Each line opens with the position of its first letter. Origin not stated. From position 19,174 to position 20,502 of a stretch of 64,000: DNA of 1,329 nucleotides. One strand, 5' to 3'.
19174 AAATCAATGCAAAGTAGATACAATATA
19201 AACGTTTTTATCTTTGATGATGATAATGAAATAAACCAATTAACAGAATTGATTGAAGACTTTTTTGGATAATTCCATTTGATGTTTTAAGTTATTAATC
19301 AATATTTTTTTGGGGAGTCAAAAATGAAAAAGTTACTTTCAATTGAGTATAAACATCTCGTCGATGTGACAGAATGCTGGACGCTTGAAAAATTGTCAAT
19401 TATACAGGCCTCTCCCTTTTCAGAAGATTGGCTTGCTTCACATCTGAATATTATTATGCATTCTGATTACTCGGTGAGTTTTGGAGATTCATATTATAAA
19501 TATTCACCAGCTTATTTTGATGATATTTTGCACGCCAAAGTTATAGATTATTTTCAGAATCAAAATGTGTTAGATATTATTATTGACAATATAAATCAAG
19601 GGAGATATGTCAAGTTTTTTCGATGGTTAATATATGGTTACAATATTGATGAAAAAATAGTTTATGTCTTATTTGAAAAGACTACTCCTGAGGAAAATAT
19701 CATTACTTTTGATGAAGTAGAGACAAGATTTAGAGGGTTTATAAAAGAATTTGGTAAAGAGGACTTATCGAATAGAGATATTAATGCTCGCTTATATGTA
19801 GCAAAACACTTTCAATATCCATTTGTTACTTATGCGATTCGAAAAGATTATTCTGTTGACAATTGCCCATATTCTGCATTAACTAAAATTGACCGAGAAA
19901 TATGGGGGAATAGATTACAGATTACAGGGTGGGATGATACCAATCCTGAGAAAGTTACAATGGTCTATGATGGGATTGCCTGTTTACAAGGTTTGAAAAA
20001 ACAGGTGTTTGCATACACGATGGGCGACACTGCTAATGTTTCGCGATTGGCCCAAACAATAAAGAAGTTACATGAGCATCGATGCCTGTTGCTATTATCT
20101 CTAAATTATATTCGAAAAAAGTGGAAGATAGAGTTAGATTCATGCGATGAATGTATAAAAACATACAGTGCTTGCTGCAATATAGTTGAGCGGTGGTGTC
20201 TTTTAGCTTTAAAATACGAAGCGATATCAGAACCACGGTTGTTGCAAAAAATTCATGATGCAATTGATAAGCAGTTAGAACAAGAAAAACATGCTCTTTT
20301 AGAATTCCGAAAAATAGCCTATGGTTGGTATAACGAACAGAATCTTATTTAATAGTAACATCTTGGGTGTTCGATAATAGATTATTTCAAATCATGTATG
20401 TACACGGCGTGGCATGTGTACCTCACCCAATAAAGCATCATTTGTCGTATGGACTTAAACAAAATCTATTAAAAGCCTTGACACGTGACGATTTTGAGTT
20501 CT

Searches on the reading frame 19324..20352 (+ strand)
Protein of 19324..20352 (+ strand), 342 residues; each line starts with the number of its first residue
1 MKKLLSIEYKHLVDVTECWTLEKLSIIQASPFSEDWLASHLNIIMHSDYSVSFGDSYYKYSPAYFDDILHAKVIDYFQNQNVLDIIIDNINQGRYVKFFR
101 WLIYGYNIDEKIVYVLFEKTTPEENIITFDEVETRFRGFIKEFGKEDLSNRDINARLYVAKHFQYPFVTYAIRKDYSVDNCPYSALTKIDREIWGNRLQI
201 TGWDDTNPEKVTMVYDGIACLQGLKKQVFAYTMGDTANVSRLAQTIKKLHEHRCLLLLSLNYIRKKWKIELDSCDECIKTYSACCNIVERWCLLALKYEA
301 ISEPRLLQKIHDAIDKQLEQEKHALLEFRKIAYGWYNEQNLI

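Call 5: search_protein_families(library=ncbifam, proteins=[window:19324-20352:+], max_evalue=0.01)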
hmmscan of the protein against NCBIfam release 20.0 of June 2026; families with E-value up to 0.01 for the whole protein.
window:19324-20352:+ (342 aa): 0 families

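Call 6: search_protein_families(library=pfam, proteins=[window:19324-20352:+], max_evalue=0.01)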
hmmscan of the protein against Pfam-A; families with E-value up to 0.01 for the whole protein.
window:19324-20352:+ (342 aa): 0 families

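Call 23: search_protein_families(library=ncbifam, proteins=[window:19324-20352:+], max_evalue=10)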
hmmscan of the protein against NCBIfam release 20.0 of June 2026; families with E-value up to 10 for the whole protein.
window:19324-20352:+ (342 aa): 1 family
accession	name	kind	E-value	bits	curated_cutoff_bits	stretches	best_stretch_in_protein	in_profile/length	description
TIGR02662.1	dinitro_DRAG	equivalog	0.14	11.4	337.05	1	12-93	156-236/287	ADP-ribosyl-[dinitrogen reductase] hydrolase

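Call 46: find_homologous_proteins(query=window:19324-20352:+)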
Query window:19324-20352:+ (342 aa): 9 proteins with E <= 0.001 among 1404 candidates.
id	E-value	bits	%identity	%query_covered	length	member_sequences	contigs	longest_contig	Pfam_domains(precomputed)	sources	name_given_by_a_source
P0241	5.8e-233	790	100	100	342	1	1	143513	-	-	-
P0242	3.7e-193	659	84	100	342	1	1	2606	-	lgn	-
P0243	1.6e-170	585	88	84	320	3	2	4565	-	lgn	-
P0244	1.4e-139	483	68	94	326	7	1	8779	-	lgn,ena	-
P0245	7.6e-104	365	50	99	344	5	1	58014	-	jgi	-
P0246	2.8e-48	183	31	96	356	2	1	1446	-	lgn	-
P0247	6.1e-45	172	32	99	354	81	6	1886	-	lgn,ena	-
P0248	7.7e-45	171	31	97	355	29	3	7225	-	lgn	-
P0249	4.4e-24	103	27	92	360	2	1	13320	-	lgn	-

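Call 50: search_protein_families(library=pfam, proteins=[window:19324-20349:+, P0247, P0249], max_evalue=10)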
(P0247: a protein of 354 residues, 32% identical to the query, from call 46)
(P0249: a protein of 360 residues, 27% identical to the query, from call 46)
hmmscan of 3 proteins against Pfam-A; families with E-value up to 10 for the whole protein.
window:19324-20349:+ (342 aa): 0 families

P0247 (354 aa): 0 families

P0249 (360 aa): 1 family
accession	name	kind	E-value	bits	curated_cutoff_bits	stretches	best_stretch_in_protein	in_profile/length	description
PF15784.10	GPS2_interact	-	0.28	12.1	27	1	190-222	28-60/92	G-protein pathway suppressor 2-interacting domain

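Call 51: find_encoding_contigs(protein=P0245, flank=10000, max_places=3)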
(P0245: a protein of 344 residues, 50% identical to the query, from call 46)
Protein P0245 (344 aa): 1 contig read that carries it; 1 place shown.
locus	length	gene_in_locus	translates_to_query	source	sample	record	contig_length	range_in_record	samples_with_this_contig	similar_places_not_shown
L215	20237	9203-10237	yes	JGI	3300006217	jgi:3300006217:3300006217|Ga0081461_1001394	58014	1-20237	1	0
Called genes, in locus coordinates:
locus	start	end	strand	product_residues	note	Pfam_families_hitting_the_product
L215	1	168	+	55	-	?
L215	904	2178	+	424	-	PF01053:Cys_Met_Meta_PP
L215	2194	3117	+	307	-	PF04204:HTS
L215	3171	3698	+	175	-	PF04299:FMN_bind_2 (weak), PF01243:PNPOx_N, PF12900:Pyridox_ox_2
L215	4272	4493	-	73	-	-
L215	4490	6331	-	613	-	PF11187:Mbeg1-like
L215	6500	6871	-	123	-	PF04397:LytTR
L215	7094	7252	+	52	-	-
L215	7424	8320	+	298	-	PF04055:Radical_SAM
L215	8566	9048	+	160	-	PF00005:ABC_tran, PF02463:SMC_N (faint), PF13304:AAA_21 (faint)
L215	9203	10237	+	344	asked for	-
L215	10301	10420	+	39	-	-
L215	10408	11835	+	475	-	PF02449:Glyco_hydro_42 (faint), PF01229:Glyco_hydro_39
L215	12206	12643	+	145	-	PF02082:Rrf2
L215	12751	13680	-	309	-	PF00291:PALP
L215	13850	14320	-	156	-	-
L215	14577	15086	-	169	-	PF01381:HTH_3, PF12844:HTH_19, PF13560:HTH_31 (weak)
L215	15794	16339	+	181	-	PF04014:MazE_antitoxin, PF15714:SpoVT_C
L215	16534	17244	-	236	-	PF04172:LrgB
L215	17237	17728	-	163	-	PF03788:LrgA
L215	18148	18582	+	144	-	-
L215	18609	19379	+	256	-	PF12746:GNAT_acetyltran (weak), PF00583:Acetyltransf_1 (weak)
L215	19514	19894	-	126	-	PF01035:DNA_binding_1 (faint)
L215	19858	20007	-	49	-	-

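Call 52: find_encoding_contigs(protein=P0249, flank=10000, max_places=3)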
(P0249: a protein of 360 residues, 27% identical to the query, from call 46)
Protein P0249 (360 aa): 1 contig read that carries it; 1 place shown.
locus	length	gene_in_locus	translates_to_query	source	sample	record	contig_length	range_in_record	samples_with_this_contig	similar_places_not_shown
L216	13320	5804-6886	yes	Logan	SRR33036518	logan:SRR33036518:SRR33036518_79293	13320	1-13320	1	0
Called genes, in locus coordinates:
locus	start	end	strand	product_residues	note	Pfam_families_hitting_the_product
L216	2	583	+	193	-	?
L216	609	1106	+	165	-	-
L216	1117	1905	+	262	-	-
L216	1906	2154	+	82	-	PF00550:PP-binding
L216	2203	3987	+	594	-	PF00005:ABC_tran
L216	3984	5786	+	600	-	PF00005:ABC_tran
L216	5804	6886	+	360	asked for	-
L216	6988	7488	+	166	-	-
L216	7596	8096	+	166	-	PF00293:NUDIX (weak)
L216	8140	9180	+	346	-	PF00534:Glycos_transf_1, PF13692:Glyco_trans_1_4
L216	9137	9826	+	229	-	PF00925:GTP_cyclohydro2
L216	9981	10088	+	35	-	-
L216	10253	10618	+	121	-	-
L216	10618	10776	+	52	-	-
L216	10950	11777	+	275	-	PF01370:Epimerase, PF04321:RmlD_sub_bind (faint)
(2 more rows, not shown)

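Call 61: predict_structure(alignment_id=A3)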
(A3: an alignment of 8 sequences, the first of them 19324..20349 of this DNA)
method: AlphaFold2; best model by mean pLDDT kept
length: 342 residues; sequences in the alignment: 8
mean_pLDDT: 81.9   pTM: 0.79
mean pLDDT of the five models: 81.9, 76.9, 74.3, 72.5, 72.3
residues with pLDDT >= 90: 150; 70-90: 116; 50-70: 63; < 50: 13
segments of 3 or more residues with pLDDT < 50: 14-16, 147-149, 203-205
pLDDT, mean of each block of 10 residues (from residue 1): 84 51 81 87 84 65 74 76 92 88 93 79 77 85 56 52 70 88 90 77 49 81 93 82 91 91 93 95 96 94 93 95 96 88 54
secondary structure, 60 per line:
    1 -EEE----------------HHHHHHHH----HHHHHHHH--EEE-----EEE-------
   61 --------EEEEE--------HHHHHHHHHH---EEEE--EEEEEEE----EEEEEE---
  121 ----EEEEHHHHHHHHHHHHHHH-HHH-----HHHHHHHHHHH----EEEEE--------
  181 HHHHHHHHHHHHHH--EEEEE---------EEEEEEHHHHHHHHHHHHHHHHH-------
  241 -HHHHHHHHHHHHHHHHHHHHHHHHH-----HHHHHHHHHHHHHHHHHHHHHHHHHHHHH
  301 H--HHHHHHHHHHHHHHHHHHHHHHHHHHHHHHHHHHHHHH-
elements in order: E2-4 H21-28 H33-40 E43-45 E51-53 E69-73 H82-91 E95-98 E101-107 E112-117 E125-128 H129-143 H153-163 E168-172 H181-194 E197-201 E211-216 H217-233 H242-266 H272-301 H304-341

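Call 65: fold_search(model_id=the predicted structure, library=pdb)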
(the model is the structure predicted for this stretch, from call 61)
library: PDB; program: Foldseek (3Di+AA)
matches with E <= 10: 419; with E <= 0.001: 8
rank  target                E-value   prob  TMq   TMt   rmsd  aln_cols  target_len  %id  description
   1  9qvk                  5.7e-04  1.00  0.49  0.53   6.9       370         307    9  Crystal structure of the CtaG_C11A variant from Ruminiclostridium cellulolyticum (P2(1)-small) (released 2025-10-01)
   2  9qvo                  5.9e-04  1.00  0.49  0.53   7.1       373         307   10  Crystal structure of the CtaG_H128A variant from Ruminiclostridium cellulolyticum (P2(1)-small) (released 2025-10-01)
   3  9qvp_A                5.9e-04  1.00  0.48  0.52   7.1       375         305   10  Crystal structure of the CtaG_H128A variant from Ruminiclostridium cellulolyticum (P2(1)2(1)2(1)-medium) (released 2025-10-01)
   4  7yn1_B                6.2e-04  1.00  0.51  0.50   7.1       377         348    7  Crystal structure of selenomethionine labeled CcbD (released 2023-08-02)
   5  9qvl                  6.2e-04  1.00  0.47  0.51   7.4       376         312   10  Crystal structure of the CtaG_C11A variant from Ruminiclostridium cellulolyticum (P2(1)2(1)2(1)-small) (released 2025-10-01)
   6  7wuw_C                6.9e-04  1.00  0.47  0.48   9.2       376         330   12  Crystal structure of AziU3/U2 from Streptomyces sahachiroi (released 2022-09-07)
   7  9quz                  9.1e-04  1.00  0.49  0.53   6.8       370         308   10  Crystal structure of CtaG from Ruminiclostridium cellulolyticum (P2(1)-small) (released 2025-10-01)
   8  9qvq_B                9.1e-04  1.00  0.47  0.52   7.4       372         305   10  Crystal structure of the CtaG_H128A variant from Ruminiclostridium cellulolyticum in complex with PHBA (P2(1)-medium) (released 2025-10-01)
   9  9qvj_A                1.1e-03  1.00  0.48  0.52   7.5       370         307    9  Crystal structure of CtaG from Ruminiclostridium cellulolyticum (P2(1)-medium) (released 2025-10-01)
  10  9dks_A                1.4e-03  1.00  0.50  0.50   7.4       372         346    7  Crystal structure of CcbD C19S mutant complexed with single PCP domain of CcbZ (released 2025-09-17)
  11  9qvs                  1.5e-03  1.00  0.48  0.52   6.9       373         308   11  Crystal structure of the CtaG_D144N variant from Ruminiclostridium cellulolyticum (P2(1)-small) (released 2025-10-01)
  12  9dkr_B                2.1e-03  1.00  0.53  0.53   7.1       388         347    8  Crystal structure of CcbD complexed with PCP domain of CcbZ (released 2025-10-01)
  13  7yn1_A                2.4e-03  1.00  0.51  0.50   7.6       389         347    7  Crystal structure of selenomethionine labeled CcbD (released 2023-08-02)
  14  7yn2_B                3.2e-03  1.00  0.50  0.49   7.2       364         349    8  Crystal structure of CcbD with methylthiolincosamide (released 2023-08-02)
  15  7yn2_A                3.3e-03  1.00  0.49  0.49   7.4       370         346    7  Crystal structure of CcbD with methylthiolincosamide (released 2023-08-02)
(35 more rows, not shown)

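Call 66: search_solved_structures(query=A3, max_evalue=10, show_alignments=3)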
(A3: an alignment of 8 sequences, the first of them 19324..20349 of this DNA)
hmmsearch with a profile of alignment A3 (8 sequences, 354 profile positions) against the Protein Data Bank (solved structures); distinct sequences matched with E-value up to 10: 0.

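Call 82: search_protein_representatives(alignment_id=A3)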
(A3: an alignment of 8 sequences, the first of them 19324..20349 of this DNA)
Query: 8 sequences, 354 profile positions. Proteins with E-value up to 0.001 (for the whole library): 741; up to 1e-10: 267; up to 1e-30: 136. The best 150 are listed.
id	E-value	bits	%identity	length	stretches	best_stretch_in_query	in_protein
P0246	2.0e-157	540.1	-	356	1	1-353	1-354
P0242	8.0e-152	521.7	-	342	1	1-353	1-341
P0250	1.7e-131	454.8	-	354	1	1-352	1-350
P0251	1.6e-108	379.3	-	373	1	1-344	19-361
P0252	3.3e-107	374.9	-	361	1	4-353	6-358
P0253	1.1e-105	370.0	-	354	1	1-346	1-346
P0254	1.1e-101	356.8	-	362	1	3-353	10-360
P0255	1.2e-99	350.1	-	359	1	1-351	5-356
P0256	2.6e-99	349.0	-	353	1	3-350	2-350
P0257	9.1e-97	340.6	-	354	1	1-352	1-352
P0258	1.0e-96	340.4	-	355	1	4-352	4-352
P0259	3.4e-94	332.2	-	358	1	1-346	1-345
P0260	5.4e-84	298.6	-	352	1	1-350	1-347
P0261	1.6e-82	293.7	-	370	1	4-349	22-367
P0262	4.6e-80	285.6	-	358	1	4-348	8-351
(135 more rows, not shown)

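Call 94: find_encoding_contigs(protein=P0248, flank=8000, max_places=3)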
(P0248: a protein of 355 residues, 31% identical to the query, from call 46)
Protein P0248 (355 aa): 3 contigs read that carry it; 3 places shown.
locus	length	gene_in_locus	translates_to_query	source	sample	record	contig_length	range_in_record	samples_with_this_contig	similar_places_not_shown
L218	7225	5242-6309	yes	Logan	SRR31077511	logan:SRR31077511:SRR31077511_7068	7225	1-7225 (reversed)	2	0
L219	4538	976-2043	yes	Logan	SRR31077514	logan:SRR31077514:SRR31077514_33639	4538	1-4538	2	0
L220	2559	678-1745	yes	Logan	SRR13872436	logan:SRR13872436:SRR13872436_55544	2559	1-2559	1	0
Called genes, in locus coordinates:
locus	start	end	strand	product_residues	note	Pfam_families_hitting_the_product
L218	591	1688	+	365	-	PF14907:NTP_transf_5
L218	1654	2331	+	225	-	PF13671:AAA_33, PF02223:Thymidylate_kin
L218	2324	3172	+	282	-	-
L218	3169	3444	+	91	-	PF00550:PP-binding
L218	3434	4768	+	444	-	PF00501:AMP-binding, PF13193:AMP-binding_C (weak)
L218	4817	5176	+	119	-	PF00550:PP-binding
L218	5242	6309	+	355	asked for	-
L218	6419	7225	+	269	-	?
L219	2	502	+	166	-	?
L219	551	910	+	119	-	PF00550:PP-binding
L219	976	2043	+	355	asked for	-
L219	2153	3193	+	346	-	-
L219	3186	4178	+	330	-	-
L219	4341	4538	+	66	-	?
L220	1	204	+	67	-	?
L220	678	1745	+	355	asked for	-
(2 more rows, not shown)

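Call 95: find_encoding_contigs(protein=P0244, flank=9000, max_places=3)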
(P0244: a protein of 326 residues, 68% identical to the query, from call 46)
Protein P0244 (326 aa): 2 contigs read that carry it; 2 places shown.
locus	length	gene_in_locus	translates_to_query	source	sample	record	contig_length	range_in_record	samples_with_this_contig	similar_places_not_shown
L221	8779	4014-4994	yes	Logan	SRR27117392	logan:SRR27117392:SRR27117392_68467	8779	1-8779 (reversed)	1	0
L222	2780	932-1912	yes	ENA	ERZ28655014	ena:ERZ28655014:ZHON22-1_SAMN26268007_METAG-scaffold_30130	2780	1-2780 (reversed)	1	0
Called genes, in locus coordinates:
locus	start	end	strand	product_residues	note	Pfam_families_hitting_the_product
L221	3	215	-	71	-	?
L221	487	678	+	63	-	-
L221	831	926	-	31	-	-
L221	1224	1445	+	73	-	-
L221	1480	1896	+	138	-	-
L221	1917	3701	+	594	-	PF00664:ABC_membrane, PF13304:AAA_21 (faint), PF00005:ABC_tran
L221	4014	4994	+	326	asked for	-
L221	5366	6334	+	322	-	PF20434:BD-FAE (weak), PF07859:Abhydrolase_3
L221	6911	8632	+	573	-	PF00704:Glyco_hydro_18, PF00395:SLH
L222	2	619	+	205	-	?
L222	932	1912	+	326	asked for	-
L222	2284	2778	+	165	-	?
